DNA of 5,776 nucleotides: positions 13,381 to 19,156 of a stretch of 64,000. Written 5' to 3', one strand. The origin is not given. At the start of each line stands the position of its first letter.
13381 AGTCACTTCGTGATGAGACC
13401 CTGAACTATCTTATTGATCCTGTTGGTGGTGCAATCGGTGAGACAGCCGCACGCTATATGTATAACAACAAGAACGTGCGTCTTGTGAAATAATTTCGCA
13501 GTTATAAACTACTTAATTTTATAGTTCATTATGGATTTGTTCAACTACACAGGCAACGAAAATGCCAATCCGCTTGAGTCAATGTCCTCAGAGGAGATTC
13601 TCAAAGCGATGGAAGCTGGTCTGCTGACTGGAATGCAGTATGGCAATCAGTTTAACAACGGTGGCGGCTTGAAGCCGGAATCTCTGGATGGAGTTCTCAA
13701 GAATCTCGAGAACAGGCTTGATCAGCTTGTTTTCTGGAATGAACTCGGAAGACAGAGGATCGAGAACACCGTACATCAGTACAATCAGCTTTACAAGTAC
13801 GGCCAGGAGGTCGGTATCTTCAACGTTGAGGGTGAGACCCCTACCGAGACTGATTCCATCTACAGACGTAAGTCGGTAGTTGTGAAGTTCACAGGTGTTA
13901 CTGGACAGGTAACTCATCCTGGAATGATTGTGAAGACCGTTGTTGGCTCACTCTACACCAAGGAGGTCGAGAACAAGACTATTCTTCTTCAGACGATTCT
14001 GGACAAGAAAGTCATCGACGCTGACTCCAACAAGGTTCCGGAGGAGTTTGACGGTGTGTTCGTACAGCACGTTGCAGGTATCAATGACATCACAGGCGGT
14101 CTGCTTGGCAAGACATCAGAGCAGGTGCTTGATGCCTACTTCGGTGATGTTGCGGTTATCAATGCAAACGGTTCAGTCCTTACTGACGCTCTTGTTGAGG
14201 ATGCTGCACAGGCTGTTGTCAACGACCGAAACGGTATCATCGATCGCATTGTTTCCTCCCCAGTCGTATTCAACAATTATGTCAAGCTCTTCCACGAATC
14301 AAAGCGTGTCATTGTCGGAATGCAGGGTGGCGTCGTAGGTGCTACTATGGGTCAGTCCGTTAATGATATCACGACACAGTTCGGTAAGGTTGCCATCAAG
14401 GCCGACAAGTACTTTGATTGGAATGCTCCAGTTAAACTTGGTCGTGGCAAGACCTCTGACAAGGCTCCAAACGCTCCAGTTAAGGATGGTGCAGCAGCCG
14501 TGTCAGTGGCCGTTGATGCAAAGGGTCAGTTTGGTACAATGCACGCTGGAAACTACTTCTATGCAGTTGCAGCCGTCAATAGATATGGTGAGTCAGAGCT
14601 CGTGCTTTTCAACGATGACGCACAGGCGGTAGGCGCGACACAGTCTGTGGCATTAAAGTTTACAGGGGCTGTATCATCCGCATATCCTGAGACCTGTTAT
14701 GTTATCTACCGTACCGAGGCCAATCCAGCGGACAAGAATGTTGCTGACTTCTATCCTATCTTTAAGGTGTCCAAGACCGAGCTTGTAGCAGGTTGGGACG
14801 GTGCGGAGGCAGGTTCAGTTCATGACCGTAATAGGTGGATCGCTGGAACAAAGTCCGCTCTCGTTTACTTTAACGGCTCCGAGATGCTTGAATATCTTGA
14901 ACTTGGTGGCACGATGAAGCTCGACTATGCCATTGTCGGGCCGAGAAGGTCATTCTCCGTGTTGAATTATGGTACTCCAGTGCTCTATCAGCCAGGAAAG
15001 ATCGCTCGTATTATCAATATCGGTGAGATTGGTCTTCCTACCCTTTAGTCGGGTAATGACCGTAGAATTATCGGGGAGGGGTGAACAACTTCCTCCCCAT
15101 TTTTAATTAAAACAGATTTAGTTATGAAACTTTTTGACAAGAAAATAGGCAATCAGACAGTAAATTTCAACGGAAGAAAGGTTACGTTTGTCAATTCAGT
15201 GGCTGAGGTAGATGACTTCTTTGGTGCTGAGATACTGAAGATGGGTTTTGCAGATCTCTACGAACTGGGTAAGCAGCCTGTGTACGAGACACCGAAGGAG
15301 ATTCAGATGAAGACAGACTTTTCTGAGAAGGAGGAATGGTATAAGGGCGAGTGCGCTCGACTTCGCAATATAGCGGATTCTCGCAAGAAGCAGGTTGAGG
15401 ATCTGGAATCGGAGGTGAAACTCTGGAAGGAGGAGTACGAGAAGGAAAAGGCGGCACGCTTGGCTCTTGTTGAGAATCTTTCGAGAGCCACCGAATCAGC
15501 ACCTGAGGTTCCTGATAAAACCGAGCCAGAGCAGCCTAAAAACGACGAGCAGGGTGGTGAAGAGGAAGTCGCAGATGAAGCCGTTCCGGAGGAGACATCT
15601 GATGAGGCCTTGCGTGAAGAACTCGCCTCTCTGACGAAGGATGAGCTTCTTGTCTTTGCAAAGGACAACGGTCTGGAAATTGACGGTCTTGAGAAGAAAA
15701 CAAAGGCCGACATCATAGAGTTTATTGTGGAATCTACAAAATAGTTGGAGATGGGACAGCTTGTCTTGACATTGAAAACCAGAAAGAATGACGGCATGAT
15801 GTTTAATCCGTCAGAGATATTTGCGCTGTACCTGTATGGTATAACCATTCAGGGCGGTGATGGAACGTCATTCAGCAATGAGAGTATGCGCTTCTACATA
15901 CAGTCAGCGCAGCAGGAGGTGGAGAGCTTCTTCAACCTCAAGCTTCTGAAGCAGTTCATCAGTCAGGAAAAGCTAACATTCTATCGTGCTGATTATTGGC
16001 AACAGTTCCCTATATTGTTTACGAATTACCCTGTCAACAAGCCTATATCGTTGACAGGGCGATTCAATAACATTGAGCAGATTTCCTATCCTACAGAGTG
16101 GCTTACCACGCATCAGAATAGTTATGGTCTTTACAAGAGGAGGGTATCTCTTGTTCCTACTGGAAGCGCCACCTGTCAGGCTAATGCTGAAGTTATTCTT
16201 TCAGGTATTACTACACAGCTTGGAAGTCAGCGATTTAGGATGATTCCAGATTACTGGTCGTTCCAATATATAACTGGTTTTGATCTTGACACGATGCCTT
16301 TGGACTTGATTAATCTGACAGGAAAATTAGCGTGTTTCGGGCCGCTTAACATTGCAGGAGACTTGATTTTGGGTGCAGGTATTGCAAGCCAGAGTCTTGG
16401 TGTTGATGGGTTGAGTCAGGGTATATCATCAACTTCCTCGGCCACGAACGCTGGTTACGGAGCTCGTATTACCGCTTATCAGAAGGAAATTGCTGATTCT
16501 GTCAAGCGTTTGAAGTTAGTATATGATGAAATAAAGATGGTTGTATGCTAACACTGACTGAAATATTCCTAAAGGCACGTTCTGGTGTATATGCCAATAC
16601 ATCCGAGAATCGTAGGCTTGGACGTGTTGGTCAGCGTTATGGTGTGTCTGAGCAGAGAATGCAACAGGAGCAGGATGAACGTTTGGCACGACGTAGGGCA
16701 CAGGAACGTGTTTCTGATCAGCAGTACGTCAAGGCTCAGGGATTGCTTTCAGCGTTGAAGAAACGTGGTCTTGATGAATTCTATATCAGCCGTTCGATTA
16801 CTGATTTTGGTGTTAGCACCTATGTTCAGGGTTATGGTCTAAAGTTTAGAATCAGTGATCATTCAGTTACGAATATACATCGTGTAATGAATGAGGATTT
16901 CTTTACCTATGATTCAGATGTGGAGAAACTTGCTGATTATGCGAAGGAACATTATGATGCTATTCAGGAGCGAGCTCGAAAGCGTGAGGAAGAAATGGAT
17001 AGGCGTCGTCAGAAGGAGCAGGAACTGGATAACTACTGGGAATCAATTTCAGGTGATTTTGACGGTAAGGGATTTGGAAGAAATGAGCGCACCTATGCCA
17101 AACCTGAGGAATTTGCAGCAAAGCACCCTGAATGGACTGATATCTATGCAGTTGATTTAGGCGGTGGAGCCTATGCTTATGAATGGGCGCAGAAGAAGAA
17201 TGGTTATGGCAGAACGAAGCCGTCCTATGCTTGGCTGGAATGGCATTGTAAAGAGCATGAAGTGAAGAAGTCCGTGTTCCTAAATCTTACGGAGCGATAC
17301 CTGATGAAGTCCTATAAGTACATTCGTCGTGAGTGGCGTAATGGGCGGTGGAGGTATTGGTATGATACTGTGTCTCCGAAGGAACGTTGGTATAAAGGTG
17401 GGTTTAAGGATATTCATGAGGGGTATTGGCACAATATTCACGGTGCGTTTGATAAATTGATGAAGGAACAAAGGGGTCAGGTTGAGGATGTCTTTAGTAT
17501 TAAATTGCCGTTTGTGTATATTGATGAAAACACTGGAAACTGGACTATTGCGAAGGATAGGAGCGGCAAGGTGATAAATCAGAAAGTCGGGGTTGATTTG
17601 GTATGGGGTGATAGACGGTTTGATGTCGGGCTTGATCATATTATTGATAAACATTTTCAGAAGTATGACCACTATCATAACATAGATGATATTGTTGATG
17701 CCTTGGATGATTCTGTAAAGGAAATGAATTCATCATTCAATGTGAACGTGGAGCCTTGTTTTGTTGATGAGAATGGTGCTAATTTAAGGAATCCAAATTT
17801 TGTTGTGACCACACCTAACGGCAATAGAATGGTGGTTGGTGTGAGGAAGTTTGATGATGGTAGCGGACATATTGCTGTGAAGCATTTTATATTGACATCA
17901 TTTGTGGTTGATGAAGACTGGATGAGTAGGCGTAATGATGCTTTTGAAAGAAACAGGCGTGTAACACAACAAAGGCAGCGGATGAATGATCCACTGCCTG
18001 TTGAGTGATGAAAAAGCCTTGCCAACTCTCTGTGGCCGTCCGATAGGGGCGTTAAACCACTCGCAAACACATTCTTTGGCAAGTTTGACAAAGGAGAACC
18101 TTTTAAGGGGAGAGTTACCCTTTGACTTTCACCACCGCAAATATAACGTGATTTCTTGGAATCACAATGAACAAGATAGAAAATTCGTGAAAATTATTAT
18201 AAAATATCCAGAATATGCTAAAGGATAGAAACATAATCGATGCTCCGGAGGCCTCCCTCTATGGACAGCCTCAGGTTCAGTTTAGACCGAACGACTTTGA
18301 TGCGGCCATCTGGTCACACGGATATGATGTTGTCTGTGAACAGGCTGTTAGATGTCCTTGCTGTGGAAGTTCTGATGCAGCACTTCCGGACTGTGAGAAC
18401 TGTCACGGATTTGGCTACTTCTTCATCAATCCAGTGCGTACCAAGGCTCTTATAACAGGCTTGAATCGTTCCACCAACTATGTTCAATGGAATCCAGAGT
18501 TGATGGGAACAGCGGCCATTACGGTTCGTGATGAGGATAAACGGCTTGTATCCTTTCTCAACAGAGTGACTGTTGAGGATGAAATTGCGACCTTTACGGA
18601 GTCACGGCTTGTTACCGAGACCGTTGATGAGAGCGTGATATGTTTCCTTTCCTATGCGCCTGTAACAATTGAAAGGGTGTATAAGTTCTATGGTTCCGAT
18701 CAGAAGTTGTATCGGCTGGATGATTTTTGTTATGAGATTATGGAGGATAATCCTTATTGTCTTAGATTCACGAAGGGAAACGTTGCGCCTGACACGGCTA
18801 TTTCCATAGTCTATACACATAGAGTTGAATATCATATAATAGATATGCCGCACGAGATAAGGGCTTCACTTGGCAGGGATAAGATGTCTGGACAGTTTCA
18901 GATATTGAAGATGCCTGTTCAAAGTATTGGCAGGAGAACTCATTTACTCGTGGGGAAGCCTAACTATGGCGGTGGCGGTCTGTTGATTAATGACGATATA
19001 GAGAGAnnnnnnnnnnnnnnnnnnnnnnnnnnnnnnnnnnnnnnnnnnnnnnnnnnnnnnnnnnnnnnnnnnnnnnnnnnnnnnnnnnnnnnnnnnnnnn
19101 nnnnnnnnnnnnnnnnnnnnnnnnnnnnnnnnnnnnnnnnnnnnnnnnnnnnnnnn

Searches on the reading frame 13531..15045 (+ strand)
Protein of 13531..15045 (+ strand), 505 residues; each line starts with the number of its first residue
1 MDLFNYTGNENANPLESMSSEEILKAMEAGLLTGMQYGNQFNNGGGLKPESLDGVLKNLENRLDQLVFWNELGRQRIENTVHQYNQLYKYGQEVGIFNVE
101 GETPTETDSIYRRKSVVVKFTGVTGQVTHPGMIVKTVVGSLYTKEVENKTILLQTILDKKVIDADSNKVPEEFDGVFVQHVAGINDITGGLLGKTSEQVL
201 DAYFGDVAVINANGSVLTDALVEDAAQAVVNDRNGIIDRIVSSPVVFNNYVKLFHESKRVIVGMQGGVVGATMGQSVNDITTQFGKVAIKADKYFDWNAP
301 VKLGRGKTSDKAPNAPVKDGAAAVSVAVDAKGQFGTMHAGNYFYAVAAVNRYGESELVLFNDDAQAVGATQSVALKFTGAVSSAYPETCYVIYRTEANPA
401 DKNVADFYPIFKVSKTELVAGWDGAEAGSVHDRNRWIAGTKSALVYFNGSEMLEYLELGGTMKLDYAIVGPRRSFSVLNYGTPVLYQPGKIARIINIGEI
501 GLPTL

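Call 48: search_protein_families(library=pfam, proteins=[window:13531-15045:+], max_evalue=0.001)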
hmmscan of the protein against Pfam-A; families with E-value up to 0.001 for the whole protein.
window:13531-15045:+ (505 aa): 1 family
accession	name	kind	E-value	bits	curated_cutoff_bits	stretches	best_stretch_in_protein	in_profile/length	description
PF17236.8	SU10_MCP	-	1.9e-07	31.3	24.1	1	38-296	6-235/292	SU10 major capsid protein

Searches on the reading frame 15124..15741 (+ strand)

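Call 54: search_protein_families(library=phrogs, proteins=[window:15124-15741:+], max_evalue=0.001)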
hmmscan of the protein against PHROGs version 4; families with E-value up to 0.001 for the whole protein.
window:15124-15741:+ (206 aa): 1 family
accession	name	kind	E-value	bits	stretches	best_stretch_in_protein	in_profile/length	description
phrog_3281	-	DNA, RNA and nucleotide metabolism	2.9e-08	35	1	118-204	24-103/107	endonuclease VII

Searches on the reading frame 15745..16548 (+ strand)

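Call 54: search_protein_families(library=phrogs, proteins=[window:15745-16548:+], max_evalue=0.001)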
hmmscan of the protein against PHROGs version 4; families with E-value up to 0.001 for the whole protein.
window:15745-16548:+ (268 aa): 1 family
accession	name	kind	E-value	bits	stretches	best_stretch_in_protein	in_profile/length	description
phrog_772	-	tail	1.5e-31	111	1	19-266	42-303/305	tail fiber protein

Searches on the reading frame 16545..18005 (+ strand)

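Call 48: search_protein_families(library=pfam, proteins=[window:16545-18005:+], max_evalue=0.001)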
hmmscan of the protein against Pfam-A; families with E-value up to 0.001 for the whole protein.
window:16545-18005:+ (487 aa): 1 family
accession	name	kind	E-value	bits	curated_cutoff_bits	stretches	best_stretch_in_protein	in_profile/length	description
PF18809.6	PBECR1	-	2.9e-05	24.9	27.6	1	350-393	10-56/104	phage-Barnase-EndoU-ColicinE5/D-RelE like nuclease1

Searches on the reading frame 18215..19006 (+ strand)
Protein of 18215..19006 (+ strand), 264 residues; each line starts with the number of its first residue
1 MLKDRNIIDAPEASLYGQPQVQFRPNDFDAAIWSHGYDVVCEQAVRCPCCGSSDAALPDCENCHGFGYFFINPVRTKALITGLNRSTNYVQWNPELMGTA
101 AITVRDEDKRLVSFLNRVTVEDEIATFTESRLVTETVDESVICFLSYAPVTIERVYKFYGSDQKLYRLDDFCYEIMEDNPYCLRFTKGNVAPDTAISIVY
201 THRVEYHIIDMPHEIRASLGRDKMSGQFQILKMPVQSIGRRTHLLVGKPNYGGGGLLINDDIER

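Call 54: search_protein_families(library=phrogs, proteins=[window:18215-19006:+], max_evalue=0.001)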
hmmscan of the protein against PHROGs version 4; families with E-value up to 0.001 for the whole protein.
window:18215-19006:+ (264 aa): 1 family
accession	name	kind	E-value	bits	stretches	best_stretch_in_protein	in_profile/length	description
phrog_1004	-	head and packaging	1.1e-24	88.2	1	18-250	13-232/263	virion structural protein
